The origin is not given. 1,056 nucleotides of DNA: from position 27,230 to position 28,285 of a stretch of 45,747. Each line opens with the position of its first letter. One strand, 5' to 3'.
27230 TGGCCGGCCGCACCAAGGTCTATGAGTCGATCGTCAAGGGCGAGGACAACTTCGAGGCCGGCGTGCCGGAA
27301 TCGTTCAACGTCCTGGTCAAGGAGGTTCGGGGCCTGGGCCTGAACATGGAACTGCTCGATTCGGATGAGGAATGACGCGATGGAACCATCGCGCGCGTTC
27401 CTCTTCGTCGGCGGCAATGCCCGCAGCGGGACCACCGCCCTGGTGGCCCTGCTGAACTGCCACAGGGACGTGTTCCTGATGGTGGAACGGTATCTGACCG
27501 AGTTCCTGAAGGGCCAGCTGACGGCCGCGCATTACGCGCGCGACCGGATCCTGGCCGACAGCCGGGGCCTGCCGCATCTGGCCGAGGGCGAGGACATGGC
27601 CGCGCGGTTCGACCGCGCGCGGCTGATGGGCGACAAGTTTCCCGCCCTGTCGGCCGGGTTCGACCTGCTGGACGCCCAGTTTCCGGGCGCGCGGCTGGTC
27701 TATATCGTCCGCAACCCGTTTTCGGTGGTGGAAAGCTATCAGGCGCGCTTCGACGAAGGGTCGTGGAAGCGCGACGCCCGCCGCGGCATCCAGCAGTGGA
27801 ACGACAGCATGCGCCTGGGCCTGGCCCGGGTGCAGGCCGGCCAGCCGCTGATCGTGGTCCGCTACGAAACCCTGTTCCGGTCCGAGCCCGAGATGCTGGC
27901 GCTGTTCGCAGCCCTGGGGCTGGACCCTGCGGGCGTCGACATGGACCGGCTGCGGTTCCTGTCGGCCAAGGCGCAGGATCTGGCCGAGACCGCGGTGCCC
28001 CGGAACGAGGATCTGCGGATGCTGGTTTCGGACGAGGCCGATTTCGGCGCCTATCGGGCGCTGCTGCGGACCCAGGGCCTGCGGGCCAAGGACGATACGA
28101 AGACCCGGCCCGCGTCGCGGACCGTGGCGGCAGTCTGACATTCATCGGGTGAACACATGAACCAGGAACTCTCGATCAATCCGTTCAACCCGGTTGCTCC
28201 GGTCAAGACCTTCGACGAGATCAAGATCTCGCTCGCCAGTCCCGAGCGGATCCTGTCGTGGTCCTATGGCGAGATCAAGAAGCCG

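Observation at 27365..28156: Sulfotransferase-fold gene wedged into the rpoB-rpoC junction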

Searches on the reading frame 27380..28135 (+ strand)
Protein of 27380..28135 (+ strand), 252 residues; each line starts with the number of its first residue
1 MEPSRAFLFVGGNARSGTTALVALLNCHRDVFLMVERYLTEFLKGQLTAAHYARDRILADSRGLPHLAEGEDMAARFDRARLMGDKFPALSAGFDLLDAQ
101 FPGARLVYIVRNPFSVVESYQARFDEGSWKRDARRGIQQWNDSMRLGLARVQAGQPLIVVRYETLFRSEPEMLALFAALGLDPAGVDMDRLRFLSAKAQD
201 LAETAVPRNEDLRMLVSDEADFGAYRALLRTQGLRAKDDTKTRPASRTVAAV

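Call 4: search_protein_families(library=pfam, proteins=[window:27380-28135:+], max_evalue=10)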
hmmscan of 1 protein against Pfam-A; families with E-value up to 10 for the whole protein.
window:27380-28135:+ (252 aa): 2 families
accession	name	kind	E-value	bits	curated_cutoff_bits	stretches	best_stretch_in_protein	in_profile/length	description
PF13469.12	Sulfotransfer_3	-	2e-17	64.6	27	1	8-181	2-212/216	Sulfotransferase family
PF00685.33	Sulfotransfer_1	-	0.026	14.4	22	1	10-121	6-108/255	Sulfotransferase domain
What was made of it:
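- On Pfam Sulfotransfer_3 (PF13469): 64.6 bits against a cut-off of 27, E 2e-17, covering profile positions 2-212 of 216 (call 4)
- On Stf0 / LpsS family: A Pfam scan at E up to 10 lists only PF13469 and PF00685 (call 4)
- PF13469 scores 64.6 bits (call 4).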

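Call 5: search_protein_families(library=ncbifam, proteins=[window:27380-28135:+], max_evalue=10)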
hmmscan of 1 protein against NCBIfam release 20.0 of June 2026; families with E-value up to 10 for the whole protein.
window:27380-28135:+ (252 aa): 1 family
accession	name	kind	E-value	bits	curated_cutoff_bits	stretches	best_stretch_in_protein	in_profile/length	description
NF052394.1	NodProtNoeE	equivalog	2.6e-06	26.4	500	3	80-122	97-139/387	nodulation protein NoeE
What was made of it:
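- On NoeE / NodH Nod-factor sulfotransferases: NoeE scores 26.4 bits against a cut-off of 500 (call 5).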

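Call 8: find_homologous_proteins(query=window:27380-28135:+)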
Query window:27380-28135:+ (252 aa): 11 proteins with E <= 0.001 among 7278 candidates.
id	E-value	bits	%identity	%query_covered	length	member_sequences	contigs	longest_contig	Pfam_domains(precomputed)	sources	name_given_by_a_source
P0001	2.4e-148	510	94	100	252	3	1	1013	PF13469.13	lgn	-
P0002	2.2e-85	304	62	97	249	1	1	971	PF13469.13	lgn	-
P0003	4.3e-62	228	51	92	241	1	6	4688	PF13469.13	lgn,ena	-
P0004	5.5e-59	217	45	94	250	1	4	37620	PF13469.13,PF00685.34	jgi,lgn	jgi:hypothetical protein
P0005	3.2e-58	215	47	93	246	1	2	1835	PF13469.13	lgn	-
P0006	3.1e-56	208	46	91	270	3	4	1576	PF13469.13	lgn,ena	-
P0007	2.5e-52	196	42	99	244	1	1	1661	PF13469.13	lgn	-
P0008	3.2e-45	172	45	91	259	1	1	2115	PF13469.13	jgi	jgi:Sulfotransferase family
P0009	7.1e-45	171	40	94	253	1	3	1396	PF13469.13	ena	-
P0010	2.9e-41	159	41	92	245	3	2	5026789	PF13469.13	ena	-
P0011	6.9e-5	40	31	74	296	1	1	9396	PF13469.13,PF00685.34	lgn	-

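Call 9: find_encoding_contigs(protein=P0004, flank=8000, max_places=4)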
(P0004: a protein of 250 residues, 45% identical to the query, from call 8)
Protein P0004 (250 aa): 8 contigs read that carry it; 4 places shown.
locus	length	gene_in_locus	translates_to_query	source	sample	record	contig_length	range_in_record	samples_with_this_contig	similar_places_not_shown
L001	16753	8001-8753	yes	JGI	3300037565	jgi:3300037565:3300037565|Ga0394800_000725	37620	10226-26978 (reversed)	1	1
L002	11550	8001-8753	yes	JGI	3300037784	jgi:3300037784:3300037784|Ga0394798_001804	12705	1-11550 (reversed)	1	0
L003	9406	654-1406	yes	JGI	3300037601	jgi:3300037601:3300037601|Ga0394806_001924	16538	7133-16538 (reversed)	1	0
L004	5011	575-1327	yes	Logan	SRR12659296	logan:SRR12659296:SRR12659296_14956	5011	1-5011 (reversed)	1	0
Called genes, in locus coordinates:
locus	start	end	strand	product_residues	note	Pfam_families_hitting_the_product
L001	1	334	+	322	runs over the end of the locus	PF01032:FecCD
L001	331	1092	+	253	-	PF00005:ABC_tran, PF02463:SMC_N (faint), PF13304:AAA_21 (weak)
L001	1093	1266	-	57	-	PF10636:hemP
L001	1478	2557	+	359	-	PF00356:LacI, PF00532:Peripla_BP_1, PF13377:Peripla_BP_3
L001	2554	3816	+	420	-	PF01547:SBP_bac_1, PF13416:SBP_bac_8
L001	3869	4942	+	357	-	PF00528:BPD_transp_1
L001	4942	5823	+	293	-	PF00528:BPD_transp_1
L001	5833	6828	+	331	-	PF00251:Glyco_hydro_32N, PF04616:Glyco_hydro_43 (faint), PF22847:Glyco_hydro_43_rel (faint)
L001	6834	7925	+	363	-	PF00005:ABC_tran, PF13304:AAA_21 (faint), PF17912:OB_MalK (weak), PF08402:TOBE_2, PF03459:TOBE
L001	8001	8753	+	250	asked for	PF00685:Sulfotransfer_1, PF13469:Sulfotransfer_3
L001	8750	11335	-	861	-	-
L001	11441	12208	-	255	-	PF00106:adh_short, PF08659:KR, PF13561:adh_short_C2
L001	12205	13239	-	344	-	PF08240:ADH_N, PF16912:Glu_dehyd_C (weak), PF00107:ADH_zinc_N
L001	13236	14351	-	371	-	PF02746:MR_MLE_N, PF13378:MR_MLE_C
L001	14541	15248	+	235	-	PF00392:GntR, PF07729:FCD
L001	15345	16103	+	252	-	PF00392:GntR, PF07729:FCD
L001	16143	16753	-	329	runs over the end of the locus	PF00005:ABC_tran, PF08352:oligo_HPY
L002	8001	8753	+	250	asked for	PF00685:Sulfotransfer_1, PF13469:Sulfotransfer_3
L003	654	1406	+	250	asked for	PF00685:Sulfotransfer_1, PF13469:Sulfotransfer_3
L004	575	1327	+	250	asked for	PF00685:Sulfotransfer_1, PF13469:Sulfotransfer_3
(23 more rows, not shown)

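Call 10: find_encoding_contigs(protein=P0010, flank=8000, max_places=3)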
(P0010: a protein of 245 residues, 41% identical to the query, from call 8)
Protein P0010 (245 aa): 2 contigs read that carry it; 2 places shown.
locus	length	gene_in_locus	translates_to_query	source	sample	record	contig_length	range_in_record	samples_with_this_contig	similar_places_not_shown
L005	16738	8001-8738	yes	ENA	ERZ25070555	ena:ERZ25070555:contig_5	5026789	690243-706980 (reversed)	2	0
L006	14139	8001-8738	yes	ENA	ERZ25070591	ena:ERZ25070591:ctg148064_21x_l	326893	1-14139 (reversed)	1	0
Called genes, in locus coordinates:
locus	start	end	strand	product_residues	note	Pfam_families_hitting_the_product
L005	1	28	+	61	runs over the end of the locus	PF00584:SecE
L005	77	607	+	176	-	PF02357:NusG, PF00467:KOW (weak)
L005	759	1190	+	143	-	PF03946:Ribosomal_L11_N, PF00298:Ribosomal_L11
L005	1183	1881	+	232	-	PF00687:Ribosomal_L1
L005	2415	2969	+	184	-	PF00466:Ribosomal_L10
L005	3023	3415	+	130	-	PF16320:Ribosomal_L12_N, PF00542:Ribosomal_L12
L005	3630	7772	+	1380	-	PF04563:RNA_pol_Rpb2_1, PF04561:RNA_pol_Rpb2_2, PF04565:RNA_pol_Rpb2_3, PF10385:RNA_pol_Rpb2_45, PF00562:RNA_pol_Rpb2_6, PF04560:RNA_pol_Rpb2_7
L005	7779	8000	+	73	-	-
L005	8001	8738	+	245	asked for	PF13469:Sulfotransfer_3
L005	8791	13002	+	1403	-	PF04997:RNA_pol_Rpb1_1, PF00623:RNA_pol_Rpb1_2, PF04983:RNA_pol_Rpb1_3, PF05000:RNA_pol_Rpb1_4, PF04998:RNA_pol_Rpb1_5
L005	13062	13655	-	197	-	-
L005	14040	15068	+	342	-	PF05721:PhyH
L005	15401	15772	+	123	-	PF00164:Ribosom_S12_S23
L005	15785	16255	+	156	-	PF00177:Ribosomal_S7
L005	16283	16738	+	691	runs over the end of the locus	PF00009:GTP_EFTU, PF03144:GTP_EFTU_D2, PF22042:EF-G_D2, PF14492:EFG_III, PF16658:RF3_C (weak), PF03764:EFG_IV, PF00679:EFG_C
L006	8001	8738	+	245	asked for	PF13469:Sulfotransfer_3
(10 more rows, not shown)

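Call 11: find_encoding_contigs(protein=P0003, flank=5000, max_places=4)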
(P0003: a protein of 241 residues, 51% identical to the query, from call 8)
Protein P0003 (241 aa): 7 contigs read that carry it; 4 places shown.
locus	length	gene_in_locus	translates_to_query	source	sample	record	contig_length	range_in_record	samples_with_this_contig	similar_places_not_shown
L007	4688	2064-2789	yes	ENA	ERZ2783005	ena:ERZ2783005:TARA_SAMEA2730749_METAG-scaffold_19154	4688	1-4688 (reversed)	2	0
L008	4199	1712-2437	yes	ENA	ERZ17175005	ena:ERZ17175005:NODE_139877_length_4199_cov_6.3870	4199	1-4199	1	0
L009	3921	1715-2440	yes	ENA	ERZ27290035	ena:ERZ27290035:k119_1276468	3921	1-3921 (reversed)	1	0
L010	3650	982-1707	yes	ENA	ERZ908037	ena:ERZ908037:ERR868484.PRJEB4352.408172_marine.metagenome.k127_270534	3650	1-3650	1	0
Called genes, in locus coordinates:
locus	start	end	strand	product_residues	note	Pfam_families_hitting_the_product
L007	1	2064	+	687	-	?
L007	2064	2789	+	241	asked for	PF13469:Sulfotransfer_3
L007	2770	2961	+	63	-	-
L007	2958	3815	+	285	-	PF00132:Hexapep (weak)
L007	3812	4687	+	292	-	?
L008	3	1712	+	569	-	?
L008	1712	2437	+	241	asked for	PF13469:Sulfotransfer_3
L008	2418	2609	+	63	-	-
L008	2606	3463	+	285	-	PF00132:Hexapep (weak)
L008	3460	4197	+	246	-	?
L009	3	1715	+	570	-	?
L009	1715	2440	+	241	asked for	PF13469:Sulfotransfer_3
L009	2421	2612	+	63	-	-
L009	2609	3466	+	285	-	PF00132:Hexapep (weak)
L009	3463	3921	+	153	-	?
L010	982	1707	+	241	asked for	PF13469:Sulfotransfer_3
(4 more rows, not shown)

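Call 13: search_protein_families(library=pfam, proteins=[L007:1-2061:+, L007:2770-2958:+, L007:2958-3812:+, L007:3812-4687:+, L005:7779-7997:+, L001:8750-11335:-], max_evalue=0.01)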
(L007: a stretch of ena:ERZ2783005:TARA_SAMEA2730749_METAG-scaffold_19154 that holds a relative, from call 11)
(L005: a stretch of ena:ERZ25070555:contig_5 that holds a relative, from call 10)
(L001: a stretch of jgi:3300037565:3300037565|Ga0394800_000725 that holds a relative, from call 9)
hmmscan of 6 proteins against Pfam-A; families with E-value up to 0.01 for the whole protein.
L007:1-2061:+ (687 aa): 2 families
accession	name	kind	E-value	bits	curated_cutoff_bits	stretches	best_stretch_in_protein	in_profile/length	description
PF00562.33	RNA_pol_Rpb2_6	-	2.9e-138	461.5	23.4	1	47-605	2-373/373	RNA polymerase Rpb2, domain 6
PF04560.25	RNA_pol_Rpb2_7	-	6.9e-28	97.4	32.1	1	607-681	1-85/87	RNA polymerase Rpb2, domain 7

L007:2770-2958:+ (63 aa): 0 families

L007:2958-3812:+ (285 aa): 1 family
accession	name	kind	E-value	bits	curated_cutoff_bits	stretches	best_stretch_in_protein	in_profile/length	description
PF00132.30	Hexapep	-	1.2e-06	28.4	27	1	191-223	2-34/36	Bacterial transferase hexapeptide (six repeats)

L007:3812-4687:+ (292 aa): 1 family
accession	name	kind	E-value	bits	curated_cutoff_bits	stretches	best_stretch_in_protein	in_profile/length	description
PF04997.17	RNA_pol_Rpb1_1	-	1e-60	206.2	39.7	1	17-291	2-257/312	RNA polymerase Rpb1, domain 1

L005:7779-7997:+ (73 aa): 0 families

L001:8750-11335:- (861 aa): 0 families

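Call 15: find_related_loci(query=A1, collection=genome_contigs, flank=6000)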
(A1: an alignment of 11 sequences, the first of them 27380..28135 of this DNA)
Query A1 (252 aa) in genome_contigs; peptide patterns used: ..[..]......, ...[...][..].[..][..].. (x = any residue, [..] = any of these).
241 stretches matched a pattern; 30 encode a relative of the query (tblastn E <= 1e-3); 30 distinct loci.
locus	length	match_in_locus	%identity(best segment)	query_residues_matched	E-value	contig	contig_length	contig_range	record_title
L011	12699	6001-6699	41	5-239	6e-50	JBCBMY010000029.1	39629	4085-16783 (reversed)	MAG: Pseudomonadota bacterium isolate J06630_6 k141_117183_length_39629_cov_38.9879, whole genome shotgun sequence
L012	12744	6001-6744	40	5-234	2e-48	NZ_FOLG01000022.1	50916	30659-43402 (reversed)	Tropicimonas isoalkanivorans strain DSM 19548, whole genome shotgun sequence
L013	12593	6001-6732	37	5-230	1e-43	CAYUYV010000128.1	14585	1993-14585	MAG TPA_asm: uncultured Alphaproteobacteria bacterium isolate SRP128890_co1_176 genome assembly, contig: NODE_6326_lengt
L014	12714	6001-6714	36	3-228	2e-40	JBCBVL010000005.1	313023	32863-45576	MAG: Pseudomonadota bacterium isolate J06643_10 NODE_5_length_313023_cov_25.429006, whole genome shotgun sequence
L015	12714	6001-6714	37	5-231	2e-39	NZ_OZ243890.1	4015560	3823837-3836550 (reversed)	MAG: Acuticoccus sp. isolate 59705aae-663d-4e73-a81f-a0d261905b5a chromosome 1, complete sequence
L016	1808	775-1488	37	7-234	2e-38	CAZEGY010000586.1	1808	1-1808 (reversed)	MAG TPA_asm: uncultured Rhodovulum sp. isolate SRP344714_co2_118 genome assembly, contig: NODE_167148_length_1808_cov_17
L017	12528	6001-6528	32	8-166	6e-14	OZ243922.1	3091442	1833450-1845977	MAG: Rubrobacteraceae bacterium isolate 35edc2d0-de0b-429e-bf63-eb75aed4fed9 genome assembly, chromosome: 1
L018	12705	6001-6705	26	8-229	1e-8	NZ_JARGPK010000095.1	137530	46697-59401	MAG: Antarcticimicrobium sp. isolate bin_ti_oxhcr1.003 k141_245616, whole genome shotgun sequence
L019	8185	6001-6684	28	2-230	6e-8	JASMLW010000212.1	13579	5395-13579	MAG: Pirellulaceae bacterium isolate Arabian9_MAG_5 c_000000586682, whole genome shotgun sequence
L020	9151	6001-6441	25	8-165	2e-7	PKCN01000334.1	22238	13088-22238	MAG: Planctomycetaceae bacterium isolate Plancto7 c_000000000750, whole genome shotgun sequence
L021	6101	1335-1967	29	8-186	2e-7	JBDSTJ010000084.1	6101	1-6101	MAG: Streptosporangiaceae bacterium isolate cluster1_bin.555 k127_9377869, whole genome shotgun sequence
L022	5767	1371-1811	30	8-165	6e-7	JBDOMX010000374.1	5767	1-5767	MAG: Planctomycetaceae bacterium isolate FK190211_WC_24_26_27_29_metabat1_scaf2bin.058_VB NODE_12769_length_5767_cov_1.6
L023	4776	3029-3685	26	8-209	6e-7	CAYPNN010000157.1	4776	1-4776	MAG TPA_asm: uncultured Candidatus Bathyarchaeia archaeon isolate binchicken_co178_193 genome assembly, contig: NODE_206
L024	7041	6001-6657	23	8-209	8e-7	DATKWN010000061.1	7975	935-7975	MAG TPA_asm: Candidatus Krumholzibacteriaceae bacterium isolate SMAG_U14164 k141_392802, whole genome shotgun sequence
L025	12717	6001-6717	24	8-232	2e-6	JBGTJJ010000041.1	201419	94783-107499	MAG: Rubrobacteraceae bacterium isolate JTS-RE287 k141_11312629, whole genome shotgun sequence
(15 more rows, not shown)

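Call 19: search_solved_structures(query=A1, max_evalue=1, show_alignments=2)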
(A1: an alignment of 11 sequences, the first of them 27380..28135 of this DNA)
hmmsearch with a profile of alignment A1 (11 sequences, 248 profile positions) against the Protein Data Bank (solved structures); distinct sequences matched with E-value up to 1: 20.
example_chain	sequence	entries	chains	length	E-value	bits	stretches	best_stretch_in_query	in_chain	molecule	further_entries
9wp1_A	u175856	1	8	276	3.7e-13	52.6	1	7-183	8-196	Protein-tyrosine sulfotransferase 1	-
5wrj_A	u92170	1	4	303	5e-13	52.1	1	7-183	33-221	Protein-tyrosine sulfotransferase 1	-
5wri_A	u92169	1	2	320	5.9e-13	51.9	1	7-183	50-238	Protein-tyrosine sulfotransferase 1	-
8w5z_A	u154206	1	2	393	5.5e-12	48.7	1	5-184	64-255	Protein-tyrosine sulfotransferase (Fragment)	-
9wwe_A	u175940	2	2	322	4.4e-11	45.8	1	7-184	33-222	Protein-tyrosine sulfotransferase 2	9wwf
3ap1_A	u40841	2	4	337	5.1e-11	45.6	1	7-184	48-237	Protein-tyrosine sulfotransferase 2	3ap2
3ap3_A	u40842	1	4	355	5.8e-11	45.4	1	7-184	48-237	Protein-tyrosine sulfotransferase 2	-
4gox_A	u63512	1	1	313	5.2e-06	29.2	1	8-188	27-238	Polyketide synthase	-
4gbm_A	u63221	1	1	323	3.4e-05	26.5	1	7-174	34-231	CurM Sulfotransferase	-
2zq5_A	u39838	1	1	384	0.00055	22.5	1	5-30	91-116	Putative uncharacterized protein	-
3rnl_A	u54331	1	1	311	0.0039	19.7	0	3-33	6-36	Sulfotransferase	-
5x2b_D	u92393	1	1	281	0.025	17.1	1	93-196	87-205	Sulfotransferase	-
5x2b_F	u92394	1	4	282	0.025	17.1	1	93-196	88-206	Sulfotransferase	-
5x2b_C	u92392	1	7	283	0.026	17.1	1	93-196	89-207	Sulfotransferase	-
1zd1_A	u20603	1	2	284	0.31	13.5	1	101-201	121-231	Sulfotransferase 4A1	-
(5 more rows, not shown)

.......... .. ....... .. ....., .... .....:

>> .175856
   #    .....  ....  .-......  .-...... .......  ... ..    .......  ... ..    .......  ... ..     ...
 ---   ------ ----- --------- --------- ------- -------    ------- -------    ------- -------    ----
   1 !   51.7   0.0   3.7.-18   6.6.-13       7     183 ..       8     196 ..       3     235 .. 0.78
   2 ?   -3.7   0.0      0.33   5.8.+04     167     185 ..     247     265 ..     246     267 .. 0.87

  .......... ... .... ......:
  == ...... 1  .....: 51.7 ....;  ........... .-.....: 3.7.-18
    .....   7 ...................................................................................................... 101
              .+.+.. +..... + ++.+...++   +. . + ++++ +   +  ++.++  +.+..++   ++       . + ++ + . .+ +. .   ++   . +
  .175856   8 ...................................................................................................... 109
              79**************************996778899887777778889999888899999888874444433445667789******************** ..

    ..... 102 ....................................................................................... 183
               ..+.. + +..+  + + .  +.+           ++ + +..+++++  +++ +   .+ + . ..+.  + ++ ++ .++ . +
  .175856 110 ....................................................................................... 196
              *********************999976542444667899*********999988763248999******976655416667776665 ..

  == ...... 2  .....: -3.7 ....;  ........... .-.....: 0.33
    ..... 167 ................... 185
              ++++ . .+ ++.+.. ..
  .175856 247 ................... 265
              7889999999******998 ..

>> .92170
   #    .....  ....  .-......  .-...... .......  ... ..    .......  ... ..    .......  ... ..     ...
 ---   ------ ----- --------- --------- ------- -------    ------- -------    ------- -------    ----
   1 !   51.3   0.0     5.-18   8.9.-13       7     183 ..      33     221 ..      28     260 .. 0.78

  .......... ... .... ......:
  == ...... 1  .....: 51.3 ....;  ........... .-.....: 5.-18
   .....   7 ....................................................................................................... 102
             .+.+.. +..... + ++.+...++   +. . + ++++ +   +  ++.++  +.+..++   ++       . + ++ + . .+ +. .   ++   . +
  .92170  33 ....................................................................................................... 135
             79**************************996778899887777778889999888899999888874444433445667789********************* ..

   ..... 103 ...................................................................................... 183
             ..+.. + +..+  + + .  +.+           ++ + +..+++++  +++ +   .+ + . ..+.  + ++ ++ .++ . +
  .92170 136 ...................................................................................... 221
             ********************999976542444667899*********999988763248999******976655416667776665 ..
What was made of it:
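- On Protein-tyrosine sulfotransferase (TPST / RaxST type): E36/R37 align with the 'GEEtR' segment and K86 with the 'NKDP' segment of TPST1 (call 19).
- The PDB profile search puts TPST1/2 at E 4e-13 to 6e-11 and the CurM/OLS sulfotransferases at 5e-6 and 3e-5 (call 19). E36-R37 aligns with the catalytic Glu-x-Arg of TPST, K86 aligns with the TPST 'NKDP' lysine, and the WN motif is shared (call 19).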

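Call 21: find_encoding_contigs(protein=P0002, flank=5000, max_places=2)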
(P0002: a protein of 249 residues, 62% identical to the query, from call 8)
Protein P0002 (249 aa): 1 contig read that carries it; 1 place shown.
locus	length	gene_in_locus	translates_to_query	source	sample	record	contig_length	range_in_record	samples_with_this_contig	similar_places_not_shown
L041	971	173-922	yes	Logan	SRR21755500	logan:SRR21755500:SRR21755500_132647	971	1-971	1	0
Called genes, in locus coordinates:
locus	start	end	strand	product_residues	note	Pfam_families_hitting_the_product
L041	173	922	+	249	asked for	PF13469:Sulfotransfer_3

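Call 22: find_encoding_contigs(protein=P0005, flank=5000, max_places=2)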
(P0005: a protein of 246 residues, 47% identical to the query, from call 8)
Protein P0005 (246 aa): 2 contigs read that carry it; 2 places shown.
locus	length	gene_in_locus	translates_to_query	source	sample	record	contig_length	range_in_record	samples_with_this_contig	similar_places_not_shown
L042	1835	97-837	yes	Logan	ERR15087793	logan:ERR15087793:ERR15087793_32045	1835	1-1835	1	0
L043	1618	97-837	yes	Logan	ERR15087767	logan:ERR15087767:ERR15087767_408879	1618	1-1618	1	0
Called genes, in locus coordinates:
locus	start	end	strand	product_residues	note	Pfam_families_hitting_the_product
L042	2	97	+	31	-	?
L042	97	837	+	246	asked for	PF13469:Sulfotransfer_3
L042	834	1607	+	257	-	PF13469:Sulfotransfer_3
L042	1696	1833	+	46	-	?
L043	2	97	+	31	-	?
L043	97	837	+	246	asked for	PF13469:Sulfotransfer_3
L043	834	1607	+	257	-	PF13469:Sulfotransfer_3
